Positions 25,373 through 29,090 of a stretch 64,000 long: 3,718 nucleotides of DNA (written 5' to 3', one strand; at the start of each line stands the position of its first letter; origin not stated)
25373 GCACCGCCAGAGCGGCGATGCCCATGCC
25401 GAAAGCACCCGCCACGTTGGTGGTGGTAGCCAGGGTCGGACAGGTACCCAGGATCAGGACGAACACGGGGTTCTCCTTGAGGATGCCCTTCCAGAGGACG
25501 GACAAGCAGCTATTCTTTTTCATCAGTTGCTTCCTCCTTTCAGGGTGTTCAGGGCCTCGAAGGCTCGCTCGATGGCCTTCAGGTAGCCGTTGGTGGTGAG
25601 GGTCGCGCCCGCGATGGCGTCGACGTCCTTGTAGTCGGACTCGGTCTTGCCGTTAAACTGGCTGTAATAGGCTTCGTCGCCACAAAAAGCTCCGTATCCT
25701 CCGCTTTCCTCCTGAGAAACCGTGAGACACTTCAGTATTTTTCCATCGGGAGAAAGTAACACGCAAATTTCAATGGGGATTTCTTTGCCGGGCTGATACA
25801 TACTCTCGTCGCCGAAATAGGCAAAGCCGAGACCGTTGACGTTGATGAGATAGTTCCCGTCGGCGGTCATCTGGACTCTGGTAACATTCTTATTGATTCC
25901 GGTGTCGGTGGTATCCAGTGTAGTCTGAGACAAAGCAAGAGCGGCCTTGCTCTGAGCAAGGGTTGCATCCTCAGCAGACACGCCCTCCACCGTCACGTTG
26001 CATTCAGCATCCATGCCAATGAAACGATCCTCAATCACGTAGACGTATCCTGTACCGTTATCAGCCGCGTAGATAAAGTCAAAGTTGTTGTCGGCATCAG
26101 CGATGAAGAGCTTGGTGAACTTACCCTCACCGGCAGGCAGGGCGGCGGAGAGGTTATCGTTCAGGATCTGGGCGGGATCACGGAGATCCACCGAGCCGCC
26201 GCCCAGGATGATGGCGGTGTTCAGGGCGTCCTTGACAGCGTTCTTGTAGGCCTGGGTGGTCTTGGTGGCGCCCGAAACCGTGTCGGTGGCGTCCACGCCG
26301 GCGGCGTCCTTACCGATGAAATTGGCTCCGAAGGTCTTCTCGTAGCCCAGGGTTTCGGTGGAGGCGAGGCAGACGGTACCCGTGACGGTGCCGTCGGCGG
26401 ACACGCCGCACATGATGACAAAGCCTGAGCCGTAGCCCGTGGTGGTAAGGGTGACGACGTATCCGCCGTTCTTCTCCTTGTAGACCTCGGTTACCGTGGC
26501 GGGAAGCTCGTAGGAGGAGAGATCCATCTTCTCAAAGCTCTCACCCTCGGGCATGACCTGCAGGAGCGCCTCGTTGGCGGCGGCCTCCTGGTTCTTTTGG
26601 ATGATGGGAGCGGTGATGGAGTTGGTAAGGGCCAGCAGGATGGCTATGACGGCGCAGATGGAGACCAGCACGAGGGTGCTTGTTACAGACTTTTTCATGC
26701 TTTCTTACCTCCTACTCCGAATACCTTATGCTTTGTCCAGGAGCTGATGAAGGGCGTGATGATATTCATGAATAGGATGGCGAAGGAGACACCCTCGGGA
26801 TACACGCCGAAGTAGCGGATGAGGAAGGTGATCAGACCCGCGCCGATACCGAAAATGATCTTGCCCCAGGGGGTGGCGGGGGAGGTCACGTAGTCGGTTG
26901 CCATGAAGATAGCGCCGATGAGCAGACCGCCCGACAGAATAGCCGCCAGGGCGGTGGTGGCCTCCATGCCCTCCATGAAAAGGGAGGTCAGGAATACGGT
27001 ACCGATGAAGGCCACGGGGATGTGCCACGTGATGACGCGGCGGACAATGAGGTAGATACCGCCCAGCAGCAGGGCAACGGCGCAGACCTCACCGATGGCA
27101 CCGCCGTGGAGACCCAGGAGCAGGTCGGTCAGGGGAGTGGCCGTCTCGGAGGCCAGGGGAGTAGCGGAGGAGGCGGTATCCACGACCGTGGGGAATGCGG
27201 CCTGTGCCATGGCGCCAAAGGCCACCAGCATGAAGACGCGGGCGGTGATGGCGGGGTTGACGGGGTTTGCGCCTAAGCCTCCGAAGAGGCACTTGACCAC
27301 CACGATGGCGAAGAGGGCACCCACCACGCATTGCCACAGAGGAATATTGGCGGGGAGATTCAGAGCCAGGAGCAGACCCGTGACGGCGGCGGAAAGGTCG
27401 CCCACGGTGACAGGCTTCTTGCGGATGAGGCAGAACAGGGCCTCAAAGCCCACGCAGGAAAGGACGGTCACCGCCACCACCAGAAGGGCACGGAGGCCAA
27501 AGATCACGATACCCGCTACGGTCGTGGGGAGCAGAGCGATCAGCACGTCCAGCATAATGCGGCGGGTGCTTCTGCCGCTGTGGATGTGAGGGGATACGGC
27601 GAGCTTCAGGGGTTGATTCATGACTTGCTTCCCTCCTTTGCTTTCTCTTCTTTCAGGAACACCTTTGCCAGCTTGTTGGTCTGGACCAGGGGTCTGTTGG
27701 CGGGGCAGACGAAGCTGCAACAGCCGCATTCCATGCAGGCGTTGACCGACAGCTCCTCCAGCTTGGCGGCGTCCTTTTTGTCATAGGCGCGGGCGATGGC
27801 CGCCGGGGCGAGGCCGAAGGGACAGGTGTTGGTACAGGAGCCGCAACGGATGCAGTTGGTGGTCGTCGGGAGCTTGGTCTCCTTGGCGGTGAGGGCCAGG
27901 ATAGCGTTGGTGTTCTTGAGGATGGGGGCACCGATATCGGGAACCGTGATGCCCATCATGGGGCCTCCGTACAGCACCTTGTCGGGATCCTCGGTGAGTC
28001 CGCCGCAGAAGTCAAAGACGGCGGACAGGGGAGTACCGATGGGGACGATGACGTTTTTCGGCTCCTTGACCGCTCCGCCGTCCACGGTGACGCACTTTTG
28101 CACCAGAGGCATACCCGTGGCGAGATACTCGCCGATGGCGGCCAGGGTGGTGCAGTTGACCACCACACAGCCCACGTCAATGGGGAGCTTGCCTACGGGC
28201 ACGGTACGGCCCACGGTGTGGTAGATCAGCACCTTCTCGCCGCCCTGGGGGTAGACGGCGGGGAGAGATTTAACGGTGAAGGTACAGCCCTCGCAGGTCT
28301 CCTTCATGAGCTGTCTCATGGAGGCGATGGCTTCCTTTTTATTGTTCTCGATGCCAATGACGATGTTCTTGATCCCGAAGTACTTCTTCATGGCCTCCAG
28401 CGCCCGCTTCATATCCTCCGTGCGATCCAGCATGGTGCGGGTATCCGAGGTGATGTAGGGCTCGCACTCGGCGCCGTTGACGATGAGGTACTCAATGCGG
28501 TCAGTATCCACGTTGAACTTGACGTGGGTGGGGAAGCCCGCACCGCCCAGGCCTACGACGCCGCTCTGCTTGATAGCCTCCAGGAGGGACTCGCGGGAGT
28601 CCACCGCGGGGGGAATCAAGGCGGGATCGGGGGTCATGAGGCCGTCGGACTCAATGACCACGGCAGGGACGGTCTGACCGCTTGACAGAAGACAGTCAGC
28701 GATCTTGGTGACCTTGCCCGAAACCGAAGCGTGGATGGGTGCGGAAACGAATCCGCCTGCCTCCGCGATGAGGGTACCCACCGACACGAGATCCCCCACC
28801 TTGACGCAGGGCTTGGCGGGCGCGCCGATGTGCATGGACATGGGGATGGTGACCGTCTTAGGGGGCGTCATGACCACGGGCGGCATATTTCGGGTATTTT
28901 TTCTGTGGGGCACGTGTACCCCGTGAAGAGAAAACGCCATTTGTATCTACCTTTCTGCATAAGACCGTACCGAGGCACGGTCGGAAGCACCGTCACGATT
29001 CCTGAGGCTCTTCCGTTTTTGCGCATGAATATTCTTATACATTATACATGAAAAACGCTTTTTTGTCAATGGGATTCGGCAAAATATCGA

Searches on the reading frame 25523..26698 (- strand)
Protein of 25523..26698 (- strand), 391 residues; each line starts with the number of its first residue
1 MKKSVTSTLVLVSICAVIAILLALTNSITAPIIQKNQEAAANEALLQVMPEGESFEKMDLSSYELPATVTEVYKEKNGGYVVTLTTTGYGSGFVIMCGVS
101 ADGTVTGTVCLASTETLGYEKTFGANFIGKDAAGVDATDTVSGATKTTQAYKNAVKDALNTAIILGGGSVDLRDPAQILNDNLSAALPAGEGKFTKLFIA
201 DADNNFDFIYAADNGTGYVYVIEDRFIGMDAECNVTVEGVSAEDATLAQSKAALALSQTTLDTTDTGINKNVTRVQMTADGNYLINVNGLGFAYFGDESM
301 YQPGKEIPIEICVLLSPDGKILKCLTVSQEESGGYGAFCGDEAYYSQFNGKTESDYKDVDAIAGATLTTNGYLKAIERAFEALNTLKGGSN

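Call 17: search_protein_families(library=pfam, proteins=[window:25523-26698:-])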
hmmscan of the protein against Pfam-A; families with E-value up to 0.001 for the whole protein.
window:25523-26698:- (391 aa): 1 family
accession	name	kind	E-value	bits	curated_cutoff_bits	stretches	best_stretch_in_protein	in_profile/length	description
PF04205.19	FMN_bind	-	6.8e-22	78.3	22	2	88-160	1-77/77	FMN-binding domain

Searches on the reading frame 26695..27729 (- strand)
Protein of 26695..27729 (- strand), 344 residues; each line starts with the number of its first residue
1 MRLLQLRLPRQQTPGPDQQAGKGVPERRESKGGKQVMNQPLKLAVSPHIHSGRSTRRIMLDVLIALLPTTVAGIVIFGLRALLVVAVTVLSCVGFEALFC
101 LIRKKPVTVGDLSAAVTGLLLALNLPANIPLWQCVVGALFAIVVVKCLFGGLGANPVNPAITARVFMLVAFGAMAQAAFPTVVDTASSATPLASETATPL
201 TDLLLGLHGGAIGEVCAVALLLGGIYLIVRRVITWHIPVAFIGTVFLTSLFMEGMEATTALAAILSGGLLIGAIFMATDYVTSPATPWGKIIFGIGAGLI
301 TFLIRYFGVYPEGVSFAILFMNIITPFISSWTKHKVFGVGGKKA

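Call 17: search_protein_families(library=pfam, proteins=[window:26695-27729:-])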
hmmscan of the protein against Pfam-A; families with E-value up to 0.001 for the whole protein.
window:26695-27729:- (344 aa): 1 family
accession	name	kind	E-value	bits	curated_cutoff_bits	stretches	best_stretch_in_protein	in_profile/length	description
PF03116.20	NQR2_RnfD_RnfE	-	3.3e-111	371.8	27.7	1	44-338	3-296/296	NQR2, RnfD, RnfE family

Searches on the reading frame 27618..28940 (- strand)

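Call 17: search_protein_families(library=pfam, proteins=[window:27618-28940:-])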
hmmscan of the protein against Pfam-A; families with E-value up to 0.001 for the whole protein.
window:27618-28940:- (440 aa): 10 families
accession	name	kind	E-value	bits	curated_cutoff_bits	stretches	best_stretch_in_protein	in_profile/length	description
PF01512.22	Complex1_51K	-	5.9e-47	159.8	31.2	1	123-269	1-148/150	Nuo51 FMN-binding domain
PF13375.12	RnfC_N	-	2e-30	105.3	25.6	1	6-100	5-100/101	RnfC Barrel sandwich hybrid domain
PF10531.15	SLBB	-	2.1e-14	53.5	27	1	284-331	2-54/55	SLBB domain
PF13183.11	Fer4_8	-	2.6e-07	31.5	27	1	361-415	3-67/68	4Fe-4S dicluster domain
PF13237.11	Fer4_10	-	9.6e-07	29.1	25.5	1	361-413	7-53/53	4Fe-4S dicluster domain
PF14697.11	Fer4_21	-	1.2e-05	25.8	35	1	361-414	6-53/59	4Fe-4S dicluster domain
PF13187.11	Fer4_9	-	1.4e-05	25.5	27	1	362-415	1-50/52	4Fe-4S dicluster domain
PF12838.12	Fer4_7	-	3.5e-05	24.6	27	1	362-415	1-51/52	4Fe-4S dicluster domain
PF13534.11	Fer4_17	-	3.7e-05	24.6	22.2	1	362-415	1-59/61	4Fe-4S dicluster domain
PF12797.12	Fer4_2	-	0.00035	20.8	24.5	0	362-375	9-22/22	4Fe-4S binding domain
